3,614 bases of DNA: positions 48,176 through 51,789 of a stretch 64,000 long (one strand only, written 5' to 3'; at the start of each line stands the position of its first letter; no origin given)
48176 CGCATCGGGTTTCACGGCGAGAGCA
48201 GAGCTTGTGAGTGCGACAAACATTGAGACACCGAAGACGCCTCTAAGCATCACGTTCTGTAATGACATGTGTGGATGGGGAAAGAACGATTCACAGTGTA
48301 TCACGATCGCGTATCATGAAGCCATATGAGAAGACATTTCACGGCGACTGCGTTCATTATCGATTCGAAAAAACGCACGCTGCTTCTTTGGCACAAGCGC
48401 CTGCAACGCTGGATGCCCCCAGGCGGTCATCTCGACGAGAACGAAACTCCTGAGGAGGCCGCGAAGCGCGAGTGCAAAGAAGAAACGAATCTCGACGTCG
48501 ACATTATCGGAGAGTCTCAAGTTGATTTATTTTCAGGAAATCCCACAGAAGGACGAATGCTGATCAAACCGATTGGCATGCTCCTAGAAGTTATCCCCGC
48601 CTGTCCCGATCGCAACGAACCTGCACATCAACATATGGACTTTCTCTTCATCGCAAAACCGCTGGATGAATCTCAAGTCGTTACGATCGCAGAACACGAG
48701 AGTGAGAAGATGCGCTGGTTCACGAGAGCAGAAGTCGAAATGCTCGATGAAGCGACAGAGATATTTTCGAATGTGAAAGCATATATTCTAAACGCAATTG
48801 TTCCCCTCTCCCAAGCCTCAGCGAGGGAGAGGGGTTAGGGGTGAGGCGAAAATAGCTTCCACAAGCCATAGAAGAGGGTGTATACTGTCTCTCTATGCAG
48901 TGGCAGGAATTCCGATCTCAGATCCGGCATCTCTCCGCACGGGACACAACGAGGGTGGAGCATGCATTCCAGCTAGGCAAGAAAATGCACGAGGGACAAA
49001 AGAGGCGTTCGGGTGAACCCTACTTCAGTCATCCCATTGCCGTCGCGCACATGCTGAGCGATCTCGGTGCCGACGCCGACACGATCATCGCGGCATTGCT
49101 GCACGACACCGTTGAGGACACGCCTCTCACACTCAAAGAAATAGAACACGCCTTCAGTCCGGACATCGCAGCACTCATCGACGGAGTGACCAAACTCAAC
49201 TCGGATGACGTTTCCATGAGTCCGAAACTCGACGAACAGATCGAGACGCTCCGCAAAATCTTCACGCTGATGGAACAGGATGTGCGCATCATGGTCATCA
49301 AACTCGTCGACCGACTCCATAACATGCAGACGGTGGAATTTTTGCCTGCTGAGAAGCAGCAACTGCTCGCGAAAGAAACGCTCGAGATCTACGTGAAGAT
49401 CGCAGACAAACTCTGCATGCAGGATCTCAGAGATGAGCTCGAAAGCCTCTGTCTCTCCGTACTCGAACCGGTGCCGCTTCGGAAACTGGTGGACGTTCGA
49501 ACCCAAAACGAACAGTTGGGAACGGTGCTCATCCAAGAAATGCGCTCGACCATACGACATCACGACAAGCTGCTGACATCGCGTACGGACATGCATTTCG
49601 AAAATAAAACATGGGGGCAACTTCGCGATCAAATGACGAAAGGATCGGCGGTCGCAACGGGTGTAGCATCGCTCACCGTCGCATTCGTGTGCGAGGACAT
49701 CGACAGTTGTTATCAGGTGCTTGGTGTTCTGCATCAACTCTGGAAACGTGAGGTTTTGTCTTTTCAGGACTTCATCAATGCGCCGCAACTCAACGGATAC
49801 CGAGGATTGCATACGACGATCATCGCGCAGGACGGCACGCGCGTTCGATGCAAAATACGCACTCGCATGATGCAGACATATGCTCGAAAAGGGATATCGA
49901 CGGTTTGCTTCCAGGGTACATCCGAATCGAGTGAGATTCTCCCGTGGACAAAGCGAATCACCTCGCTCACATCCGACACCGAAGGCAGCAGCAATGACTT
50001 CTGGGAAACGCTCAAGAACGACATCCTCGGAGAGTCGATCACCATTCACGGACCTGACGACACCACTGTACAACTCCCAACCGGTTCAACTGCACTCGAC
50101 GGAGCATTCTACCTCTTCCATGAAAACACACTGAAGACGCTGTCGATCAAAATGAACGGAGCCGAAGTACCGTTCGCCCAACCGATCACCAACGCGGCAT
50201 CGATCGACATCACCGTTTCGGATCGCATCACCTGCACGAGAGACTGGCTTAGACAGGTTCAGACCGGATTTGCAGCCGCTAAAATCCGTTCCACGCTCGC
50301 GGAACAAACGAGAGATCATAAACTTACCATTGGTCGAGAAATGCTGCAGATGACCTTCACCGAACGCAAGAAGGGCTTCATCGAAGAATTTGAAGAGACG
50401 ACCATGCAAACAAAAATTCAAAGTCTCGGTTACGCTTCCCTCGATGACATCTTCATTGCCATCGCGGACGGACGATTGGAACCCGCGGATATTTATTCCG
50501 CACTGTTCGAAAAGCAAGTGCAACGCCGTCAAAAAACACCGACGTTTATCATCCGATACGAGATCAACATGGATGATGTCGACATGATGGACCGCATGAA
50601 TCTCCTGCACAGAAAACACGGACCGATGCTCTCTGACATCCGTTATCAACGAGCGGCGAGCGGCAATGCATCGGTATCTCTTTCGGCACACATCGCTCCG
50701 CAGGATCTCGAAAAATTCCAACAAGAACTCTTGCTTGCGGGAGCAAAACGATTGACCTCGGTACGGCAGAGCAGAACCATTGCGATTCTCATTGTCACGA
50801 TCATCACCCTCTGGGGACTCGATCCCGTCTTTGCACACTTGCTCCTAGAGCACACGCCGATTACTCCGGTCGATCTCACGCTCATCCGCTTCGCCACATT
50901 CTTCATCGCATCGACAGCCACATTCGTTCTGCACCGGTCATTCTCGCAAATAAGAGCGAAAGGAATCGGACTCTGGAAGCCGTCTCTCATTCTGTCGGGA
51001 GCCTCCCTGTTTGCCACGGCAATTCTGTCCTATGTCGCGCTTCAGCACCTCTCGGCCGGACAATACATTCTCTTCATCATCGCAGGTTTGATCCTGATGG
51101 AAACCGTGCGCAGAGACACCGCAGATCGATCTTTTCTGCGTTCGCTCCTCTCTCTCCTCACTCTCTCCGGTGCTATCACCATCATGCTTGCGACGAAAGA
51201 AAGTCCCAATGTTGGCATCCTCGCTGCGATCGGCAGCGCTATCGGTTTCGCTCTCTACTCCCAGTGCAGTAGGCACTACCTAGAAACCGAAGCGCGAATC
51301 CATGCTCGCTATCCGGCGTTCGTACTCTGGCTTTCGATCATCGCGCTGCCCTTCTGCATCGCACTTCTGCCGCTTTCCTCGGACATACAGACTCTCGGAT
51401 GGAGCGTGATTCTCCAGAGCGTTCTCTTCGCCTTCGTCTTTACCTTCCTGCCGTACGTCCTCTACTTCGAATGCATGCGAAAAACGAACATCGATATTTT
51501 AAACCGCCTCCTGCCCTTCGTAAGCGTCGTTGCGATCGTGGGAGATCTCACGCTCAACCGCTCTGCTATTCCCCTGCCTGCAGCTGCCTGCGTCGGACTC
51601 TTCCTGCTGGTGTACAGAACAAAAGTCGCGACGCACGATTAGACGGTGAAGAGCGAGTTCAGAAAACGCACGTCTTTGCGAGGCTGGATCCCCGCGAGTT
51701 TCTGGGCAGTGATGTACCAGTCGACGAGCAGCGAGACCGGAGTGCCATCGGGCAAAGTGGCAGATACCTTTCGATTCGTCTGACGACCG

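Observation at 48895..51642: RelA/SpoT homologue with a degenerate synthetase domain fused to an EamA/DMT-type membrane domain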

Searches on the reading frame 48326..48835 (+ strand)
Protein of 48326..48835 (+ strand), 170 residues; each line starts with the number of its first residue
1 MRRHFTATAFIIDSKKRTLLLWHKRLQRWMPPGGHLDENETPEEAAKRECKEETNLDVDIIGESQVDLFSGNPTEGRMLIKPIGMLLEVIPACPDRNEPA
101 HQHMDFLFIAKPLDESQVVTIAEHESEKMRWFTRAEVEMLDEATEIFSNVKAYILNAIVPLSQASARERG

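Call 4: search_protein_families(library=pfam, proteins=[window:48326-48835:+], max_evalue=1)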
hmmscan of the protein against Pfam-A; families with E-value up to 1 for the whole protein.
window:48326-48835:+ (170 aa): 2 families
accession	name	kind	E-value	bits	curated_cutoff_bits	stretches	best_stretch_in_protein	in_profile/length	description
PF00293.34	NUDIX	-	6.6e-18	65.4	21.1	1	3-142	2-122/134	NUDIX domain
PF22327.2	Nudt16-like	-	0.13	12.7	27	1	32-77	38-84/161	U8 snoRNA-decapping enzyme-like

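Call 40: search_solved_structures(query=window:48326-48835:+, max_evalue=0.001, show_alignments=1)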
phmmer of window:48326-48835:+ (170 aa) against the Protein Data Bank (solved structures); distinct sequences matched with E-value up to 0.001: 11.
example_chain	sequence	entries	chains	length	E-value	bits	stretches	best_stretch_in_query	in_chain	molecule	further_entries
3f6a_A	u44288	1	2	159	2.9e-17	66.4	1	2-139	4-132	Hydrolase, NUDIX family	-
1jrk_A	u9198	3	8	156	8.3e-12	48.6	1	9-113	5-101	Nudix homolog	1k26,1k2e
3i9x_A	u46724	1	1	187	3.5e-05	27.1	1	28-61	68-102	mutT/nudix family protein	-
3id9_A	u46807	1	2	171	0.00012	25.3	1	7-60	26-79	MutT/NUDIX family protein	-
4ilq_A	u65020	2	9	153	0.00014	25.1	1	19-84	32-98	CT771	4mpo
3smd_A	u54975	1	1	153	0.00018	24.8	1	7-71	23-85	MutT/NUDIX family protein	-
4kyx_A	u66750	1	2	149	0.00018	24.8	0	27-59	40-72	ADP-ribose pyrophosphatase MutT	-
1vc8_A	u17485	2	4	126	0.00028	24.2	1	11-61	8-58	Ndx1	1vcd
3fcm_A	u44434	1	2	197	0.00061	23.1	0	3-56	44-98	Hydrolase, NUDIX family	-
1vc9_A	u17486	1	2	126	0.00073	22.8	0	11-61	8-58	Ndx1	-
5mzf_A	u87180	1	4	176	0.00073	22.8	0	15-63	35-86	MTH1 protein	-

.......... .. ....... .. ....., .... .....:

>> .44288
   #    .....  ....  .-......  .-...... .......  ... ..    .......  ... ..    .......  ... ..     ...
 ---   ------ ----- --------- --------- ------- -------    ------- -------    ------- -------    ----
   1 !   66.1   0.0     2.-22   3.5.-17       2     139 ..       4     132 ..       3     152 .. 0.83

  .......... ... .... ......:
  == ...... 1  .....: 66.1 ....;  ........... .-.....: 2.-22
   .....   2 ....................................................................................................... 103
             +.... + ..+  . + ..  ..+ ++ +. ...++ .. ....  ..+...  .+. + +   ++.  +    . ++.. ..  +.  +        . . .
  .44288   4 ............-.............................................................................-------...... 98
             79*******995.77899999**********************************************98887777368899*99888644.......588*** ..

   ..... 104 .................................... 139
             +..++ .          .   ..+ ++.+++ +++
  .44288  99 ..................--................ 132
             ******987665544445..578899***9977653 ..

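Call 41: search_protein_families(library=ncbifam, proteins=[window:48326-48835:+], max_evalue=0.01)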
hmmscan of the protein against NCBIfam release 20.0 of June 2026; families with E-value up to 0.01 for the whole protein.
window:48326-48835:+ (170 aa): 11 families
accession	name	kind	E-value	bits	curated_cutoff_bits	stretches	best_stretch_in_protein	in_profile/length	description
NF041652.1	Nud_hyd_Dein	equivalog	1e-07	32.3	200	1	25-61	41-77/152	Nudix hydrolase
NF001937.0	PRK00714.1-4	equivalog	1.2e-05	25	139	1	8-59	10-66/161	RNA pyrophosphohydrolase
NF001938.0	PRK00714.1-5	equivalog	2e-05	24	116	1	24-65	42-84/172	RNA pyrophosphohydrolase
NF006961.0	PRK09438.1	equivalog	2.4e-05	23.9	103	1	25-60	30-65/151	dihydroneopterin triphosphate diphosphatase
TIGR02705.1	nudix_YtkD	equivalog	3.9e-05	23.2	154.4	1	11-57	29-75/156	RNA deprotection pyrophosphohydrolase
NF008044.0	PRK10776.1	equivalog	4.4e-05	23.4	148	1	28-59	32-63/130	8-oxo-dGTP diphosphatase MutT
TIGR00586.1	mutt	equivalog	0.00014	21.9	97.9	1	27-58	32-63/129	8-oxo-dGTP diphosphatase MutT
NF006530.0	PRK08999.1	equivalog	0.00021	20.4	245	1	27-59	33-65/315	Nudix family hydrolase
NF001935.0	PRK00714.1-2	equivalog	0.0003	20.3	259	1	5-58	7-65/183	RNA pyrophosphohydrolase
NF001934.0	PRK00714.1-1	equivalog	0.0016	17.9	241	1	11-58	13-65/176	RNA pyrophosphohydrolase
NF001936.0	PRK00714.1-3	equivalog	0.0059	16.5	118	0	27-63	35-72/155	RNA pyrophosphohydrolase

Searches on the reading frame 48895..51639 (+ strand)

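Call 4: search_protein_families(library=pfam, proteins=[window:48895-51639:+], max_evalue=1)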
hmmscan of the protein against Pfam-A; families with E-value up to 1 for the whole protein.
window:48895-51639:+ (915 aa): 5 families
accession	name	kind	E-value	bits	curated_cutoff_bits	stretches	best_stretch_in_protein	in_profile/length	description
PF13328.12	HD_4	-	2.4e-40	138.3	27.2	1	24-173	1-153/156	HD domain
PF04607.23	RelA_SpoT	-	9e-14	52.2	27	1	264-335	31-103/113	Region found in RelA / SpoT proteins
PF19296.4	RelA_AH_RIS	-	6e-10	39.9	23.8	1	455-548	4-93/185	RelA/SpoT, AH and RIS domains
PF01966.28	HD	-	5.5e-08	33.5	22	1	43-144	1-116/116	HD domain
PF00892.27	EamA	-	4.7e-05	24.1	28.2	1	773-882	2-105/135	EamA-like transporter family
